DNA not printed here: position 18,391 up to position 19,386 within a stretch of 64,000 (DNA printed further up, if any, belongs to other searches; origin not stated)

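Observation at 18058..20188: Four genes chained by 4-nt overlaps: K+ channel, E1-like ThiF, 96-aa protein, PHP phosphoesterase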

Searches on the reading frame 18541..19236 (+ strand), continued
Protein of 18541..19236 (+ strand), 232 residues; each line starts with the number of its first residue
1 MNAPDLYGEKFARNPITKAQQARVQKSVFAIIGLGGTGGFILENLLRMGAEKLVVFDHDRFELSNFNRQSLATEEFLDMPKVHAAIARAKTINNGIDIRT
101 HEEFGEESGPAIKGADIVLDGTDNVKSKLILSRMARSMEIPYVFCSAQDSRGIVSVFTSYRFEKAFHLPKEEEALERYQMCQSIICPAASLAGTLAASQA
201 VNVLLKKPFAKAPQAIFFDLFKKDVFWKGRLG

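Call 56: find_related_loci(query=A4, collection=genome_contigs, flank=4000)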
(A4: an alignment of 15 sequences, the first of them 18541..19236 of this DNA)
Query A4 (232 aa) in genome_contigs; peptide patterns used: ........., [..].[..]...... (x = any residue, [..] = any of these).
220 stretches matched a pattern; 82 encode a relative of the query (tblastn E <= 1e-3); the best 80 are kept; 79 distinct loci.
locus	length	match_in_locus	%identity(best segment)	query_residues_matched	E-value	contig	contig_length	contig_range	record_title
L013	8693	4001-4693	84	2-232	1e-134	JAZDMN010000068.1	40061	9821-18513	MAG: Candidatus Micrarchaeota archaeon isolate MEGAHIT-group-0.655 k141_11498632, whole genome shotgun sequence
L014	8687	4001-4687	83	4-232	1e-132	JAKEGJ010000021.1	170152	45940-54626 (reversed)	MAG: Candidatus Micrarchaeota archaeon isolate PMV_4.13 PMV_4.13.k101_3059297, whole genome shotgun sequence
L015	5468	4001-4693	82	2-232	3e-130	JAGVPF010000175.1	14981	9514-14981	MAG: archaeon isolate DeMMO3_33 c_000000075372, whole genome shotgun sequence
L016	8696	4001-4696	82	1-232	3e-130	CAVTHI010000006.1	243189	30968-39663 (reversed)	MAG: uncultured archaeon isolate MFD05942.bin.2.360 genome assembly, contig: contig_38316, whole genome shotgun sequence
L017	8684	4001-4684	74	3-232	4e-115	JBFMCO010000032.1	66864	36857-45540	MAG: Candidatus Micrarchaeota archaeon isolate MAG195 MAG195_32, whole genome shotgun sequence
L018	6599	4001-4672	69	7-232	1e-108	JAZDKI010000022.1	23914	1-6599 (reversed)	MAG: Candidatus Micrarchaeota archaeon isolate MEGAHIT-group-0.526 k141_16396456, whole genome shotgun sequence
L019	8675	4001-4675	69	6-232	9e-108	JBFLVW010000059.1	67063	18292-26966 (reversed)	MAG: Candidatus Micrarchaeota archaeon isolate MAG016 MAG016_59, whole genome shotgun sequence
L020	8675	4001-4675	67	5-232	7e-106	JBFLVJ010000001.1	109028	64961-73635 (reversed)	MAG: Candidatus Micrarchaeota archaeon isolate MAG003 MAG003_1, whole genome shotgun sequence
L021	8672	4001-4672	64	5-232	6e-103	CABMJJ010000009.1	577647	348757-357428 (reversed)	uncultured archaeon isolate LFW-283_2 genome assembly, contig: LFW2832_7, whole genome shotgun sequence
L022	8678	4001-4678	65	5-232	3e-102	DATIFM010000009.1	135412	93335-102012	MAG TPA_asm: Candidatus Bilamarchaeum sp. isolate SMAG_U16395 k141_1750179, whole genome shotgun sequence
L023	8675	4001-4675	62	6-232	1e-100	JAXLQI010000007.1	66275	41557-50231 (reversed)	MAG: Candidatus Micrarchaeia archaeon isolate STL-MIC1 C1.33.fa-7, whole genome shotgun sequence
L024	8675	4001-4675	64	6-232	4e-99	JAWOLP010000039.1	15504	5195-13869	MAG: Candidatus Micrarchaeia archaeon isolate bin_281 c_000032137495, whole genome shotgun sequence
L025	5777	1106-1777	65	5-232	3e-99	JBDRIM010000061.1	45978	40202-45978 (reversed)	MAG: Candidatus Micrarchaeota archaeon isolate MEGAHIT-group-1.587 k141_12100052, whole genome shotgun sequence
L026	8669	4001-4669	63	6-232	1e-97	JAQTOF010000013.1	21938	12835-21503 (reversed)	MAG: Candidatus ainarchaeum sp. isolate STA_81 NODE_4479_length_21938_cov_2.951401_Sandtown_A, whole genome shotgun sequ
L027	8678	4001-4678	64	7-232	1e-95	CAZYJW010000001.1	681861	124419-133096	MAG TPA_asm: Candidatus Micrarchaeota archaeon isolate binchicken_co27_231 genome assembly, contig: NODE_5_length_681861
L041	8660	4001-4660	56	6-232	5e-73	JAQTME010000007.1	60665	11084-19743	MAG: Candidatus ainarchaeum sp. isolate STA_33 NODE_964_length_60665_cov_3.930705_Sandtown_A, whole genome shotgun seque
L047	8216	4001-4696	47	7-231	4e-64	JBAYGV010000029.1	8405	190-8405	MAG: Candidatus Micrarchaeia archaeon isolate SO_2016_GW1_133 scaffold15864_OW334_2016, whole genome shotgun sequence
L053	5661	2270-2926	52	7-232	2e-56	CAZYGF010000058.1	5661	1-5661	MAG TPA_asm: Candidatus Micrarchaeota archaeon isolate binchicken_co91_498 genome assembly, contig: NODE_21164_length_56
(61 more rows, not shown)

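Call 62: search_dna_similar(query=window:18541-19236:+, collection=plasmids, mode=protein, max_evalue=1e-8, max_rows=40)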
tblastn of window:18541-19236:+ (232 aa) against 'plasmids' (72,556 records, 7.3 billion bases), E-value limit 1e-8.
Records with a match: 61; places in all: 102; records where one place covers at least 80% of the query: 6.
Best place of each record, by identity: <60% 61.
By first word of the organism name: Bacillus 43; Ensifer 2; Priestia 2; Paenibacillus 2; Aeromonas 2; Klebsiella 2; Shinella 2; Cytobacillus 1; Peptoclostridium 1; Proteus 1; and 3 more.
By predicted mobility (MOB-suite, as given by PLSDB): non-mobilizable 45; conjugative 13; mobilizable 3.
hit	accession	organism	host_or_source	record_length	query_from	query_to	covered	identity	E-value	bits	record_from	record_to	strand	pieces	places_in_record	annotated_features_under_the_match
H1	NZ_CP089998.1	Cytobacillus spongiae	sponge,Pure culture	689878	5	224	95%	27.8%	1e-15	82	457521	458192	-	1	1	thiazole biosynthesis adenylyltransferase ThiF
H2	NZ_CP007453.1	Peptoclostridium acidaminophilum DSM 3953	black mud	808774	7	224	94%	27.7%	1e-13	77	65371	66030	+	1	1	HesA/MoeB/ThiF family protein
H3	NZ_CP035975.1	Bacillus mycoides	cell culture,soil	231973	1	175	75%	33.5%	5e-16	84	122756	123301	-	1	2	ThiF family adenylyltransferase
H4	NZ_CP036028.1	Bacillus mycoides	cell culture,soil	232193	1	175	75%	33.5%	5e-16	84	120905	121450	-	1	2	ThiF family adenylyltransferase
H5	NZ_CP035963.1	Bacillus mycoides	cell culture,soil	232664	1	175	75%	33.5%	5e-16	84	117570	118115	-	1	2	ThiF family adenylyltransferase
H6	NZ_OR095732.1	Bacillus cereus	-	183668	1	175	75%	33.5%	4e-15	81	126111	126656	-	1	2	ThiF family adenylyltransferase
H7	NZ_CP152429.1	Bacillus paramycoides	mixed culture,soil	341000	1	175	75%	33.0%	2e-14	79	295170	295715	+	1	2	ThiF family adenylyltransferase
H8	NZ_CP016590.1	Bacillus thuringiensis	Mono isolate,Ginseng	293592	1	175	75%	33.0%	1e-13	77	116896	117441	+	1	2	ThiF family adenylyltransferase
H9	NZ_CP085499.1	Bacillus cereus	coffee,cell culture,root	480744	1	175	75%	33.0%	1e-13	77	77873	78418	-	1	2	ThiF family adenylyltransferase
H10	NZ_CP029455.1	Bacillus cereus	Chives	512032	1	175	75%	33.0%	1e-13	77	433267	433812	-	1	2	ThiF family adenylyltransferase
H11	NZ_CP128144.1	Bacillus mycoides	bacterial isolate,field soil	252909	2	175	75%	33.1%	3e-13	76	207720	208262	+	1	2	ThiF family adenylyltransferase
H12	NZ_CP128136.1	Bacillus mycoides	bacterial isolate,field soil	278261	2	175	75%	33.1%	3e-13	76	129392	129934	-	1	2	ThiF family adenylyltransferase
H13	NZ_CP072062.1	Bacillus mycoides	cell culture,soil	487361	5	175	74%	33.7%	1e-13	77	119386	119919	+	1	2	ThiF family adenylyltransferase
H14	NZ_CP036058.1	Bacillus mycoides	cell culture,soil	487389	5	175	74%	33.7%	1e-13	77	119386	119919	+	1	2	ThiF family adenylyltransferase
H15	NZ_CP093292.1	Bacillus mycoides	-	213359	5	175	74%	33.7%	1e-13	77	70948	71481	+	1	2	ThiF family adenylyltransferase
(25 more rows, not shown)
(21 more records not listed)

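Call 63: get_annotated_region(hit=H3, flank=4000)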
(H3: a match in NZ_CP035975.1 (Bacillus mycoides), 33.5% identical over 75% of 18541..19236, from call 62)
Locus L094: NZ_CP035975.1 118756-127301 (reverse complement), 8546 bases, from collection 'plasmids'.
description: Bacillus mycoides strain BPN102 plasmid p232
organism: Bacillus mycoides (NCBI taxid 1405)
taxonomy: Bacteria; Bacillota; Bacilli; Bacillales; Bacillaceae; Bacillus; Bacillus mycoides
host: -; source: cell culture,soil; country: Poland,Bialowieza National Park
typing (MOB-suite, as given by PLSDB): non-mobilizable; replicon rep_cluster_1869
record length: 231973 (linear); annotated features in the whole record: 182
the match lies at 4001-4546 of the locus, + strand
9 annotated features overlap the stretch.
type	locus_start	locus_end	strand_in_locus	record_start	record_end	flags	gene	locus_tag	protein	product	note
CDS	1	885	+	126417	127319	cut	-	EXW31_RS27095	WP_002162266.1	LysR family transcriptional regulator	GO:0006355 - regulation of DNA-templated transcription [Evidence IEA]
CDS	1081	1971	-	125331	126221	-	-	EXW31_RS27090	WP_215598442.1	DUF4158 domain-containing protein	-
CDS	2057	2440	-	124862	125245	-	-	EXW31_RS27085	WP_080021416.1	tyrosine-type recombinase/integrase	GO:0015074 - DNA integration [Evidence IEA]; GO:0006310 - DNA recombination [Evidence IEA]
CDS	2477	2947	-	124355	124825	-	-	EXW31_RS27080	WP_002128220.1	phage integrase N-terminal SAM-like domain-containing protein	GO:0015074 - DNA integration [Evidence IEA]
CDS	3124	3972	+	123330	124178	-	-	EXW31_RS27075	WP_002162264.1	ThiF family adenylyltransferase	-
CDS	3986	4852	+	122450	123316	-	-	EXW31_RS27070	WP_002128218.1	ThiF family adenylyltransferase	-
CDS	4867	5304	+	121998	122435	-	-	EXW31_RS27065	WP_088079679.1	DUF441 family protein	-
CDS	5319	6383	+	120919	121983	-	-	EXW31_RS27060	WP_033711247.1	alpha/beta hydrolase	-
CDS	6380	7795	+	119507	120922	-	-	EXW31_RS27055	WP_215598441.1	2-isopropylmalate synthase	-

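Call 64: get_annotated_region(hit=H1, flank=2500)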
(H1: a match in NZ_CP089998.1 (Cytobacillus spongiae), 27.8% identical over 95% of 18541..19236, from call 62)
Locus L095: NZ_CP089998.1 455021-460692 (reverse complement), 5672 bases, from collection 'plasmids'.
description: Cytobacillus spongiae strain CY-G plasmid unnamed, complete sequence
organism: Cytobacillus spongiae (NCBI taxid 2901381)
taxonomy: Bacteria; Bacillota; Bacilli; Bacillales; Bacillaceae; Cytobacillus; Cytobacillus spongiae
host: -; source: sponge,Pure culture; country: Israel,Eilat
typing (MOB-suite, as given by PLSDB): non-mobilizable
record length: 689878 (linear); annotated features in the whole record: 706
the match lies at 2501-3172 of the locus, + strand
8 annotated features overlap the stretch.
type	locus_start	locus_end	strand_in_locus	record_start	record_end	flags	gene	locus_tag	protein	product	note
CDS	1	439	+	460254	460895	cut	-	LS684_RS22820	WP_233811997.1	thiamine phosphate synthase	-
CDS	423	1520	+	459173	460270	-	thiO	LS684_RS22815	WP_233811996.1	glycine oxidase ThiO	-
CDS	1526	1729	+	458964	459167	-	thiS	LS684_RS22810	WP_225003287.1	sulfur carrier protein ThiS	GO:0009228 - thiamine biosynthetic process [Evidence IEA]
CDS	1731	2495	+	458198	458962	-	-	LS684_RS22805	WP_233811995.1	thiazole synthase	-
CDS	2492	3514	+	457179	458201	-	-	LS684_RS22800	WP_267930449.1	thiazole biosynthesis adenylyltransferase ThiF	-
CDS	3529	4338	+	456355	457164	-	thiD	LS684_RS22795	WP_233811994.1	bifunctional hydroxymethylpyrimidine kinase/phosphomethylpyrimidine kinase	GO:0009228 - thiamine biosynthetic process [Evidence IEA]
CDS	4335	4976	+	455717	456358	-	thiE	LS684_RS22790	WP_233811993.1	thiamine phosphate synthase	GO:0009228 - thiamine biosynthetic process [Evidence IEA]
CDS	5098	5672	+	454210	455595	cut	-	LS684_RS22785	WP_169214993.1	L-cystine transporter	-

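Call 91: search_protein_families(library=padloc, proteins=[window:18541-19236:+], max_evalue=0.01)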
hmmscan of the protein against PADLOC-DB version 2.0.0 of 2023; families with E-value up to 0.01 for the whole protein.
window:18541-19236:+ (232 aa): 29 families (the best 25 are shown)
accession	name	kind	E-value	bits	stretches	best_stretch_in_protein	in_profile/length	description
PDLC00855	E1-E2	-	1.1e-12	45.8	1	17-145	293-429/579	E1-E2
PDLC00835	E1-E2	-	2.5e-12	44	1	29-181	376-528/778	E1-E2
PDLC00848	E1-E2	-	4.1e-12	43.2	1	21-126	369-477/607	E1-E2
PDLC00844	E1-E2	-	2e-11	41.2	1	18-208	268-470/489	E1-E2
PDLC00841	E1-E2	-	5.7e-11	39.8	1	19-155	342-485/590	E1-E2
PDLC00857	E1-E2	-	1.4e-10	38.3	1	25-139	346-458/589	E1-E2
PDLC00826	E1-E2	-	6.3e-10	36.4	1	13-137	323-446/576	E1-E2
PDLC00839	E1-E2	-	7.8e-10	35.6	1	22-126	366-473/602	E1-E2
PDLC00846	E1-E2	-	6.4e-09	32.9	1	24-84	315-376/587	E1-E2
PDLC00837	E1-E2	-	1.8e-08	31.6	1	23-146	322-454/593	E1-E2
PDLC00831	E1-E2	-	2.3e-07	28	1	20-124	312-412/578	E1-E2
PDLC00829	E1-E2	-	2.4e-07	28.2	1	23-146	168-295/426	E1-E2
PDLC00842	E1-E2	-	3e-07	27.5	1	21-126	300-407/549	E1-E2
PDLC00828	E1-E2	-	8.9e-07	26.5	1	26-149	175-301/431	E1-E2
PDLC00830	E1-E2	-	9.9e-07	25.4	1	23-134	307-419/551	E1-E2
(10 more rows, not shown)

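Call 104: predict_structure(alignment_id=A4)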
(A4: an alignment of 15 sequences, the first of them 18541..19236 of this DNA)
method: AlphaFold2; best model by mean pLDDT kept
length: 232 residues; sequences in the alignment: 15
mean_pLDDT: 84.1   pTM: 0.84
mean pLDDT of the five models: 84.1, 83.2, 80.2, 80.2, 73.4
residues with pLDDT >= 90: 102; 70-90: 91; 50-70: 36; < 50: 3
segments of 3 or more residues with pLDDT < 50: none
pLDDT, mean of each block of 10 residues (from residue 1): 54 73 95 90 92 92 68 81 90 90 92 95 86 94 89 90 81 65 63 92 94 89 80 74
secondary structure, 60 per line:
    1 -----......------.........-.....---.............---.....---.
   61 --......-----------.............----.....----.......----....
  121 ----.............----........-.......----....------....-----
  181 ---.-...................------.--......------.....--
elements in order: H6-11 H18-26 E28-32 H36-48 E52-56 H63-68 H81-92 E97-101 H106-112 E117-120 H125-137 E142-149 E151-157 H162-165 H172-175 H186-204 E214-219 E226-230
